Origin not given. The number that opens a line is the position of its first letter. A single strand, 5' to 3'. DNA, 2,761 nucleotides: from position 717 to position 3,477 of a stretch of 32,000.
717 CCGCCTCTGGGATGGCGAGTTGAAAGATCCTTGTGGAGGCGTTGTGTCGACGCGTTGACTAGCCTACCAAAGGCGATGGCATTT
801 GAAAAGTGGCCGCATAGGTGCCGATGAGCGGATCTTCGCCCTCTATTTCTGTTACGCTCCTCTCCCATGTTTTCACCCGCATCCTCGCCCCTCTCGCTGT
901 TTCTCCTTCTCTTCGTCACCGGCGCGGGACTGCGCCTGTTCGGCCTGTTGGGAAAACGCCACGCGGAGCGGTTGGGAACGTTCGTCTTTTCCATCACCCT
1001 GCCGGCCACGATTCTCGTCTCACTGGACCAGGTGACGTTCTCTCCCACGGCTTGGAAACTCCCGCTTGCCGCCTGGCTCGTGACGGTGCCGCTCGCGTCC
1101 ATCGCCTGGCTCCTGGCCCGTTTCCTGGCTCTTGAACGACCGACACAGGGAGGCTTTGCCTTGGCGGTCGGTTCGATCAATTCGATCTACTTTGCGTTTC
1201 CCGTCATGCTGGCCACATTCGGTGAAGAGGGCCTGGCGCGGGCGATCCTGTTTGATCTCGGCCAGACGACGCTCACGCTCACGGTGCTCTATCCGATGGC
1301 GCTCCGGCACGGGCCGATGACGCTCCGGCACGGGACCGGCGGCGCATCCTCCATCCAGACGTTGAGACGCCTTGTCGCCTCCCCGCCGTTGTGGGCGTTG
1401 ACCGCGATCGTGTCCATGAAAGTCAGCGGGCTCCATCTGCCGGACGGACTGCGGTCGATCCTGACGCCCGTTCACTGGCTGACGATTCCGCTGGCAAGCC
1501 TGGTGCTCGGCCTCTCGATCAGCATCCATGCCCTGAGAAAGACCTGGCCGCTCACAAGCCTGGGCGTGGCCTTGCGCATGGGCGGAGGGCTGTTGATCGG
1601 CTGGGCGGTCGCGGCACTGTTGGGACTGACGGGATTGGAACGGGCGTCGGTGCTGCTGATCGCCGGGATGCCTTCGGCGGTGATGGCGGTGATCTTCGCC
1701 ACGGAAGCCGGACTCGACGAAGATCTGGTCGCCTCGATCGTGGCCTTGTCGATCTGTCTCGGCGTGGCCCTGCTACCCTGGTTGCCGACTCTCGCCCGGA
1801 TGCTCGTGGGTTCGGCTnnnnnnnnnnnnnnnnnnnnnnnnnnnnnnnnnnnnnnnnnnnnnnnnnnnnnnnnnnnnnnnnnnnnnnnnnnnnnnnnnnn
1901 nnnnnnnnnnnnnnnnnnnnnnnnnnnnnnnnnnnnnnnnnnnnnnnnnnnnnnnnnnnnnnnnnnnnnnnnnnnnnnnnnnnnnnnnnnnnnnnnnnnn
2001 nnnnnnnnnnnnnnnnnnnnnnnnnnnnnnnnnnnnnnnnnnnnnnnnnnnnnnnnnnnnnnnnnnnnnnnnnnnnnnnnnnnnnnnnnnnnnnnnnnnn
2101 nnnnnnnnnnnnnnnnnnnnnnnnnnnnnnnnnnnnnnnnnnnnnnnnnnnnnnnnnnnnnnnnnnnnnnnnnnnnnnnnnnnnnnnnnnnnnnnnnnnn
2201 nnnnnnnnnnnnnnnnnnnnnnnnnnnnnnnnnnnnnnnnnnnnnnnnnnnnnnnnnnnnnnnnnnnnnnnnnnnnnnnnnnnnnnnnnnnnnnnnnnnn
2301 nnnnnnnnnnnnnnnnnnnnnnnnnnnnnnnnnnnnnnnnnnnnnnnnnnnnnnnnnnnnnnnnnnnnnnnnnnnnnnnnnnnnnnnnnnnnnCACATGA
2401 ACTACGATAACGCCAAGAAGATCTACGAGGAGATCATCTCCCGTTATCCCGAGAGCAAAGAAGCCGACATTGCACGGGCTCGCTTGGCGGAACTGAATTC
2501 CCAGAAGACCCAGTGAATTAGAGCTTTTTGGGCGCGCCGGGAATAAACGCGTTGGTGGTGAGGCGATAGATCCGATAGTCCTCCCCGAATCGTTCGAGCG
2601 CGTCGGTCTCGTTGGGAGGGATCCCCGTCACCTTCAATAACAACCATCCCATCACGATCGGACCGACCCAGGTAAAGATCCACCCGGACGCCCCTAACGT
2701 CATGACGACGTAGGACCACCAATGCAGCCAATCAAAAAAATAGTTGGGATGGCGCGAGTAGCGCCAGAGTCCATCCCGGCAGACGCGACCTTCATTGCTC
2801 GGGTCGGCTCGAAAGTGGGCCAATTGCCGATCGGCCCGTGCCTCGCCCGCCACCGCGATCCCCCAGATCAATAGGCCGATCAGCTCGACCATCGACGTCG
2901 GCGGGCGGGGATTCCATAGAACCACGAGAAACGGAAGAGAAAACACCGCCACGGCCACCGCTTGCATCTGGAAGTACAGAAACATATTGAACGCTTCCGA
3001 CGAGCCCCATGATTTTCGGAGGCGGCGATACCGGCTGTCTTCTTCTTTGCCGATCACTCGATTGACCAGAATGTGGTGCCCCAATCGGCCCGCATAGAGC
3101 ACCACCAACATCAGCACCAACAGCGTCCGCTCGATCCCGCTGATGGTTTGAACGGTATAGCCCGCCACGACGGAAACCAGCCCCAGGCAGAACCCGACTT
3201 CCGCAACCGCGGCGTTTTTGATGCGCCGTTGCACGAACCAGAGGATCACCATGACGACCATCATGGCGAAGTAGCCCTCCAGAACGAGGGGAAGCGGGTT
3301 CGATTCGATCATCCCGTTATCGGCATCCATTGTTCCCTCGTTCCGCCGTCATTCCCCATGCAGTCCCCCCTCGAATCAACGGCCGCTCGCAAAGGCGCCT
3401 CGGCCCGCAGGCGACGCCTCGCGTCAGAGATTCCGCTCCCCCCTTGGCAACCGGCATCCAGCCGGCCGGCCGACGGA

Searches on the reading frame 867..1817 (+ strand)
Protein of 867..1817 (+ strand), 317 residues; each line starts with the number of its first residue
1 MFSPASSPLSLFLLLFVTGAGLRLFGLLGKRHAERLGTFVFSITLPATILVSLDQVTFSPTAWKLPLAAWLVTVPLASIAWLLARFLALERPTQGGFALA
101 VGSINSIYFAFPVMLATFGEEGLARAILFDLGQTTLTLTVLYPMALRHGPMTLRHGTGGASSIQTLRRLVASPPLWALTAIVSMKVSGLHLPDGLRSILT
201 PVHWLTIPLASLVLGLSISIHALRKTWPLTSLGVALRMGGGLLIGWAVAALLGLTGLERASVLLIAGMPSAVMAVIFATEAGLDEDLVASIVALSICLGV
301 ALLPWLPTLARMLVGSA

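Call 9: search_protein_families(library=pfam, proteins=[window:867-1817:+], max_evalue=0.001)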
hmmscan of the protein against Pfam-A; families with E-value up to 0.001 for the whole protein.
window:867-1817:+ (317 aa): 1 family
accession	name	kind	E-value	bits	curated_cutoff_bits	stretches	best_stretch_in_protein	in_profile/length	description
PF03547.23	Mem_trans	-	3e-16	59.4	25.7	1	19-298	16-334/343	Membrane transport protein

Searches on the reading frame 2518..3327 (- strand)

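Call 9: search_protein_families(library=pfam, proteins=[window:2518-3327:-], max_evalue=0.001)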
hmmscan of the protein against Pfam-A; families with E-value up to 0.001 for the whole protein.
window:2518-3327:- (269 aa): 3 families
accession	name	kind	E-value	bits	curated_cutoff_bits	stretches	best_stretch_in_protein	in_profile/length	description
PF06966.17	DUF1295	-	4.7e-58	196.9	20.4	1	29-258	1-235/235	Protein of unknown function (DUF1295)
PF02544.21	Steroid_dh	-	2.9e-10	40.7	22.6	1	147-222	41-116/150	3-oxo-5-alpha-steroid 4-dehydrogenase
PF04140.19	ICMT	-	9.7e-06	26.4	24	1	171-231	29-82/95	Isoprenylcysteine carboxyl methyltransferase (ICMT) family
